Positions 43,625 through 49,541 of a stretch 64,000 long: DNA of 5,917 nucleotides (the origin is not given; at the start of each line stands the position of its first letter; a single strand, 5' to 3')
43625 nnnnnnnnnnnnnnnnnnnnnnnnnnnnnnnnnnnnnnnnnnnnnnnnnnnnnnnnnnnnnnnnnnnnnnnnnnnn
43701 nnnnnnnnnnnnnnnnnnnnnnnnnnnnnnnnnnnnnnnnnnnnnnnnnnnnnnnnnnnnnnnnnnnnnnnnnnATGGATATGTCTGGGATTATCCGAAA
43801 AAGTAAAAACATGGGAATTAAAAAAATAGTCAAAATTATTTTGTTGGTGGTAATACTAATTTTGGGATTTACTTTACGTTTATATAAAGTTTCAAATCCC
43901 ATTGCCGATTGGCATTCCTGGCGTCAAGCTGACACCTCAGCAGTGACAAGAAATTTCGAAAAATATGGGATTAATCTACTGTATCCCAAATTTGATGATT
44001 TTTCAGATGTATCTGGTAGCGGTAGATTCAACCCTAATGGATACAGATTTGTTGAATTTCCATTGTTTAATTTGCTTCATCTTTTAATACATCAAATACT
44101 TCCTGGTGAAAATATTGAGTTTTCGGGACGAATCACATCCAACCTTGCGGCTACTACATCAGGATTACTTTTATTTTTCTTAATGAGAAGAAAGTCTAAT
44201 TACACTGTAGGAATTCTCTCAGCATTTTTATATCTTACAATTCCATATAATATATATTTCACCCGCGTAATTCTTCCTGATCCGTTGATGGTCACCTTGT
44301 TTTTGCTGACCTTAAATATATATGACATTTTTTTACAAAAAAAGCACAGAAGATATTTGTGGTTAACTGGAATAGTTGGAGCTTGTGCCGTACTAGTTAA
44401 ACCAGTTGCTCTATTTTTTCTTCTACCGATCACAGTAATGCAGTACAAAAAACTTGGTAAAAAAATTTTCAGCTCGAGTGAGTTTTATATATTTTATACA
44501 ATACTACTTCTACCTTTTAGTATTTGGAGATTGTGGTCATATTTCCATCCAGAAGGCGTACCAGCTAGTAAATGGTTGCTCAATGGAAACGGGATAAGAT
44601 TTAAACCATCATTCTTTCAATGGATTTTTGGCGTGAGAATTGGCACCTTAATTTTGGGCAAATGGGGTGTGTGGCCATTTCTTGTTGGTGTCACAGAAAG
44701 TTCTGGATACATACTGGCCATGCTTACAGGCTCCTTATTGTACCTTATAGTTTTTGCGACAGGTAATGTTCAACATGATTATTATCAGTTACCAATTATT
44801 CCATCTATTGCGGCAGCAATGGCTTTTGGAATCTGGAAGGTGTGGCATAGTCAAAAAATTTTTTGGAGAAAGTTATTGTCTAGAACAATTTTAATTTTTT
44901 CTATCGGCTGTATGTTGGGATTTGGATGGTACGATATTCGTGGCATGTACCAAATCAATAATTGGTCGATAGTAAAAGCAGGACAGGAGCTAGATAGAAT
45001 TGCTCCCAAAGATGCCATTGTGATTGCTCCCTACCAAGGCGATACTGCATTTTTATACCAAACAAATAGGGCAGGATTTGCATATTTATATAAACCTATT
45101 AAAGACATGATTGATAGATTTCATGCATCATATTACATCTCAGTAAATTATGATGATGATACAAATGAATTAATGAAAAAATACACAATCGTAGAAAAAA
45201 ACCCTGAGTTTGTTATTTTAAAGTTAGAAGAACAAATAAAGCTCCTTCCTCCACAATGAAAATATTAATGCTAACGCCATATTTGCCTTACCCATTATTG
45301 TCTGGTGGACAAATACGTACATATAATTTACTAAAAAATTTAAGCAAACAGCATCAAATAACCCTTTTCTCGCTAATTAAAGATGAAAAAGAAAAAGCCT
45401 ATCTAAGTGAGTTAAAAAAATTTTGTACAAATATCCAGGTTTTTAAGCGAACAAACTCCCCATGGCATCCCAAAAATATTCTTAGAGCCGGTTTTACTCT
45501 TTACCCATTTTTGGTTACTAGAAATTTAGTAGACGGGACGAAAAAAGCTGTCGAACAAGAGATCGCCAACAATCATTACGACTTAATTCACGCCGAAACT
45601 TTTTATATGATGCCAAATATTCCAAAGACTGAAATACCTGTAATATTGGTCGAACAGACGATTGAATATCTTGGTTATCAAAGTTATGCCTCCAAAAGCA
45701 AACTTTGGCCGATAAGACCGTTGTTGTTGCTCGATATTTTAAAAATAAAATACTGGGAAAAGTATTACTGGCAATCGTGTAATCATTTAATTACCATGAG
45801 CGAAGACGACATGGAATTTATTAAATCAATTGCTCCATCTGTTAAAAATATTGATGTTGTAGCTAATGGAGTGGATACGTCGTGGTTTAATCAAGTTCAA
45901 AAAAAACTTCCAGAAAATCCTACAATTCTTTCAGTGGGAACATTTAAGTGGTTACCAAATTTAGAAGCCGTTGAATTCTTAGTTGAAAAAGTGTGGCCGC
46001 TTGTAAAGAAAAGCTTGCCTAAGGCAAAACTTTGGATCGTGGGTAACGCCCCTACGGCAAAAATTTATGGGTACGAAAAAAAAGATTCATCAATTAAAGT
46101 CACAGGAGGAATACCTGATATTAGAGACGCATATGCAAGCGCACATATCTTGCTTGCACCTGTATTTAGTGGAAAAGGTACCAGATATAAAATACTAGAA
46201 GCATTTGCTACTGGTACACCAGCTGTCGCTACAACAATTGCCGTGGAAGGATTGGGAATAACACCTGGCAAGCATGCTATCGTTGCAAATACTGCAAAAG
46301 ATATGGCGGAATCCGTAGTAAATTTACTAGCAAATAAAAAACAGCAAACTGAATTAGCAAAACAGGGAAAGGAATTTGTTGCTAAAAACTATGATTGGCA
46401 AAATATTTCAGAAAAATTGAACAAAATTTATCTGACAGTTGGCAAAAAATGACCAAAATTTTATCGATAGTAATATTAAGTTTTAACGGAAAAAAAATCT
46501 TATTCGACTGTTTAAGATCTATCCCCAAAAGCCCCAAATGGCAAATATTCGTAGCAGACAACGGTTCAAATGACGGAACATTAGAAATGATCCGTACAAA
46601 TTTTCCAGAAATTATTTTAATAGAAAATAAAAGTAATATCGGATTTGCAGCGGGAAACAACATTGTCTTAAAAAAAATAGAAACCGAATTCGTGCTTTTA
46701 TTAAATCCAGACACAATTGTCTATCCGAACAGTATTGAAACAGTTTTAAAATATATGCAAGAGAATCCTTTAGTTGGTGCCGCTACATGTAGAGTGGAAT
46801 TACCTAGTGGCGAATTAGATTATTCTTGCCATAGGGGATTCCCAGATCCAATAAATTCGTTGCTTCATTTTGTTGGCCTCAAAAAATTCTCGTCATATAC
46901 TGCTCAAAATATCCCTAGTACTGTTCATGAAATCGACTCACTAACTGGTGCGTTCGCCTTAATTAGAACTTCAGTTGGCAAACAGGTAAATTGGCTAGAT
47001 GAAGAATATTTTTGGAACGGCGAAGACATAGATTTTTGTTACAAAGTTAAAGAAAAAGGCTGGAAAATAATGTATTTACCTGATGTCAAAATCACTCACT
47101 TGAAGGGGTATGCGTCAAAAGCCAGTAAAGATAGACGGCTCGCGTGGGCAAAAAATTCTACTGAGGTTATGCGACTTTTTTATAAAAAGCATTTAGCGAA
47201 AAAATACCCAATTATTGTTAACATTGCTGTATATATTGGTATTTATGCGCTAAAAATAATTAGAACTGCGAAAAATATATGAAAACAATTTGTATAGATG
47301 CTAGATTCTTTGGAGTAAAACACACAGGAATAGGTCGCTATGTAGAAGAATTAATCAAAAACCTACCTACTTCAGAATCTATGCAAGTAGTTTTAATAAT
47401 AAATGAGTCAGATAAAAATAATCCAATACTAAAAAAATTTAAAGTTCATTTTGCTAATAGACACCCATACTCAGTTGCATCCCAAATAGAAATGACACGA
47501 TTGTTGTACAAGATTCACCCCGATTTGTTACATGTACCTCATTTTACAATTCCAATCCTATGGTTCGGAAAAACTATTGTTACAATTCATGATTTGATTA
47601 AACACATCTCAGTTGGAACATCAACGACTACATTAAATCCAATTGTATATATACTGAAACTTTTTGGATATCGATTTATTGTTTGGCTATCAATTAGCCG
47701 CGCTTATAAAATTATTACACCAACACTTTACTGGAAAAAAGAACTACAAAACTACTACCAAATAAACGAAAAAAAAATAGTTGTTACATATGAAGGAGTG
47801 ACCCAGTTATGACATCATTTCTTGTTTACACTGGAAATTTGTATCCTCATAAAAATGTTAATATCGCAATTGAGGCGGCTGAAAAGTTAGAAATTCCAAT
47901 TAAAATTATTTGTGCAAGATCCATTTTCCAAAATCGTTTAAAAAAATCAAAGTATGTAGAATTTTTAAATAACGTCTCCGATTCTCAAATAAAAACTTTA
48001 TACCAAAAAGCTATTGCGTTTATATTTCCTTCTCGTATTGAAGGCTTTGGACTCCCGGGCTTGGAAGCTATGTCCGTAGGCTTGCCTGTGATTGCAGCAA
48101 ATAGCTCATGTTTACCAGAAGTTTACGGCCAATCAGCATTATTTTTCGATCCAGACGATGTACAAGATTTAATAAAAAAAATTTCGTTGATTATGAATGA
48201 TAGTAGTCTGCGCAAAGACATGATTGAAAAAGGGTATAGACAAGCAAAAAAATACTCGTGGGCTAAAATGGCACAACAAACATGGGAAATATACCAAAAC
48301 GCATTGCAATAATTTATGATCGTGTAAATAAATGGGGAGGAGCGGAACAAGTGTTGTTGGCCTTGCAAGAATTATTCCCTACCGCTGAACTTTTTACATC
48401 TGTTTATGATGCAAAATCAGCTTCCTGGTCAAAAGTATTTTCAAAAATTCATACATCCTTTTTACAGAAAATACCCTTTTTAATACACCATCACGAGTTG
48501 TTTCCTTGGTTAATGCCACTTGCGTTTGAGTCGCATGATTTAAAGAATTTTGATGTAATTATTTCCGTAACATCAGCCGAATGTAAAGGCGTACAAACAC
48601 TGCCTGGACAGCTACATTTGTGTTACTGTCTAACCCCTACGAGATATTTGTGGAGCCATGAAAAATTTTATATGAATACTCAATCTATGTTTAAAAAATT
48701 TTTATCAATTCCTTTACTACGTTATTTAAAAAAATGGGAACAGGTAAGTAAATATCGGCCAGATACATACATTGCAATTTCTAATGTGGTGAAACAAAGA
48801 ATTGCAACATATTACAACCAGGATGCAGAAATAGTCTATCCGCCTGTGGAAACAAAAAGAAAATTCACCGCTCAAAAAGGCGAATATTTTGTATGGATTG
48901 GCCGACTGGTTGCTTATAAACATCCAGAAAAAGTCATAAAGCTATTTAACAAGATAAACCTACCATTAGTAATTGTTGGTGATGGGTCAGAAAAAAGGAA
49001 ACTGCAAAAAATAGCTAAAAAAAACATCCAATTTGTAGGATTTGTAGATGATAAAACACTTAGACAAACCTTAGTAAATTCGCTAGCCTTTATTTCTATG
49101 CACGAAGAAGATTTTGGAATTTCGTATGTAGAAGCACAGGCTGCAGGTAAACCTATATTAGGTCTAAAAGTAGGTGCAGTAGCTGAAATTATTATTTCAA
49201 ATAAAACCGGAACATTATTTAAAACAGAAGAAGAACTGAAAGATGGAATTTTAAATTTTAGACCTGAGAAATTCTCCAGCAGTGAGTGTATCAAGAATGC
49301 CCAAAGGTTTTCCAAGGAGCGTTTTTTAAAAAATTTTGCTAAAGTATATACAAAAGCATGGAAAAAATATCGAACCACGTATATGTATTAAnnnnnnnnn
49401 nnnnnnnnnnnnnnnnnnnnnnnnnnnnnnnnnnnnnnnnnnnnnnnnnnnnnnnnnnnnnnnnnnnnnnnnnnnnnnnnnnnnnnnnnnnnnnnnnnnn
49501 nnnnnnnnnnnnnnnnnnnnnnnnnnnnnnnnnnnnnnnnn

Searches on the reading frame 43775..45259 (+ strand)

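Call 68: search_protein_families(library=pfam, proteins=[window:43775-45259:+], max_evalue=0.0001)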
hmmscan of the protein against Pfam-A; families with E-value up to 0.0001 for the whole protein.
window:43775-45259:+ (494 aa): 2 families
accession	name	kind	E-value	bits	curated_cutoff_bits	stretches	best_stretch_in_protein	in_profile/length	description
PF13231.12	PMT_2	-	1.1e-12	48.9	26.1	1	96-254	4-160/160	Dolichyl-phosphate-mannose-protein mannosyltransferase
PF02366.24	PMT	-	1.4e-08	35.1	22.7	1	107-235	74-212/245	Dolichyl-phosphate-mannose-protein mannosyltransferase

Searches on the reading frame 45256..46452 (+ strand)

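Call 69: search_protein_families(library=pfam, proteins=[window:45256-46452:+], max_evalue=0.0001)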
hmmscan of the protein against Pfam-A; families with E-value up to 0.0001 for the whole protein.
window:45256-46452:+ (398 aa): 4 families
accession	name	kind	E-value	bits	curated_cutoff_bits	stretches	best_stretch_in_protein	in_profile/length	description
PF13692.12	Glyco_trans_1_4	-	5.2e-23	82.3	27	1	222-360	2-142/142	Glycosyl transferases group 1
PF13524.12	Glyco_trans_1_2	-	3.2e-11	43.8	25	1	252-388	10-142/144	Glycosyl transferase-like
PF00534.26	Glycos_transf_1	-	3.7e-11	43.3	26.4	1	217-373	11-171/172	Glycosyl transferases group 1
PF13439.12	Glyco_transf_4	-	1.4e-09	38.6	28.5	1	16-209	2-169/170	Glycosyltransferase Family 4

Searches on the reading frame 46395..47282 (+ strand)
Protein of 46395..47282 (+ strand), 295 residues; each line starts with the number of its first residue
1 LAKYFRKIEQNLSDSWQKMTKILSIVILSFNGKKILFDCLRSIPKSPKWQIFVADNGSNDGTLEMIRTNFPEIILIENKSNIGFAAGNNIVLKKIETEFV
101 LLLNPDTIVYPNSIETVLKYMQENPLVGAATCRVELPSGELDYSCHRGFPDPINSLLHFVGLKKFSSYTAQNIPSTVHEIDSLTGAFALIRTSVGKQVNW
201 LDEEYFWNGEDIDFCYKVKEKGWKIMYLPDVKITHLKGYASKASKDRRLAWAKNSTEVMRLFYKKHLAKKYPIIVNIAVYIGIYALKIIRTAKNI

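Call 69: search_protein_families(library=pfam, proteins=[window:46395-47282:+], max_evalue=0.0001)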
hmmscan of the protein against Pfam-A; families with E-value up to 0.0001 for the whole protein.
window:46395-47282:+ (295 aa): 3 families
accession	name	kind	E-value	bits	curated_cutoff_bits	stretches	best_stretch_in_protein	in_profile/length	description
PF13641.12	Glyco_tranf_2_3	-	5.3e-22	79.4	27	1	23-253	3-229/230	Glycosyltransferase like family 2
PF00535.33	Glycos_transf_2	-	8.4e-19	68.5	23.3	1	24-191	1-160/168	Glycosyl transferase family 2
PF13632.12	Glyco_trans_2_3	-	3.7e-06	27.3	27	1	100-256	2-144/198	Glycosyl transferase family group 2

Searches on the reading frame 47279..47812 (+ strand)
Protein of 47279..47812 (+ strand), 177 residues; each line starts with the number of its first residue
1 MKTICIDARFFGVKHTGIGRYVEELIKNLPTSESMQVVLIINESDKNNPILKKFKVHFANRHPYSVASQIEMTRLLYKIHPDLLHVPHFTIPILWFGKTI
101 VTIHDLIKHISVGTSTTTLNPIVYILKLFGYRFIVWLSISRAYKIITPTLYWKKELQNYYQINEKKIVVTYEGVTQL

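Call 69: search_protein_families(library=pfam, proteins=[window:47279-47812:+], max_evalue=0.0001)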
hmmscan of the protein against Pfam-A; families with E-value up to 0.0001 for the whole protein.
window:47279-47812:+ (177 aa): 1 family
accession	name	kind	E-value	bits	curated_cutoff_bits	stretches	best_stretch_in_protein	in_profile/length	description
PF13439.12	Glyco_transf_4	-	6.5e-13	49.5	28.5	1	17-174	3-166/170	Glycosyltransferase Family 4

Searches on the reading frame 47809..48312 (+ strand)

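Call 69: search_protein_families(library=pfam, proteins=[window:47809-48312:+], max_evalue=0.0001)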
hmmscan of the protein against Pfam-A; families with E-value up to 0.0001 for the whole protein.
window:47809-48312:+ (167 aa): 4 families
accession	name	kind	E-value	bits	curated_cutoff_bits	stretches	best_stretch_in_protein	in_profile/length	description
PF00534.26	Glycos_transf_1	-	5e-28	98.2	26.4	1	4-144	17-171/172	Glycosyl transferases group 1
PF13692.12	Glyco_trans_1_4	-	7.1e-21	75.4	27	1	5-131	4-142/142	Glycosyl transferases group 1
PF20706.3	GT4-conflict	-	1.6e-09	37.7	26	1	59-124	273-335/385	Family 4 Glycosyltransferase in conflict systems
PF13524.12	Glyco_trans_1_2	-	2.2e-07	31.4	25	1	21-157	6-141/144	Glycosyl transferase-like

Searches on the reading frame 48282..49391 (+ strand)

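Call 69: search_protein_families(library=pfam, proteins=[window:48282-49391:+], max_evalue=0.0001)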
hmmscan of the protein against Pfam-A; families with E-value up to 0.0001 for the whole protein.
window:48282-49391:+ (369 aa): 3 families
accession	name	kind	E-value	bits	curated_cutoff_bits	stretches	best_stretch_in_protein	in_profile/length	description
PF00534.26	Glycos_transf_1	-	4.3e-25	88.7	26.4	1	196-342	11-171/172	Glycosyl transferases group 1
PF13692.12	Glyco_trans_1_4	-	1.6e-16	61.3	27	1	202-324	3-137/142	Glycosyl transferases group 1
PF13439.12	Glyco_transf_4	-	2.8e-05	24.7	28.5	0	139-193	113-170/170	Glycosyltransferase Family 4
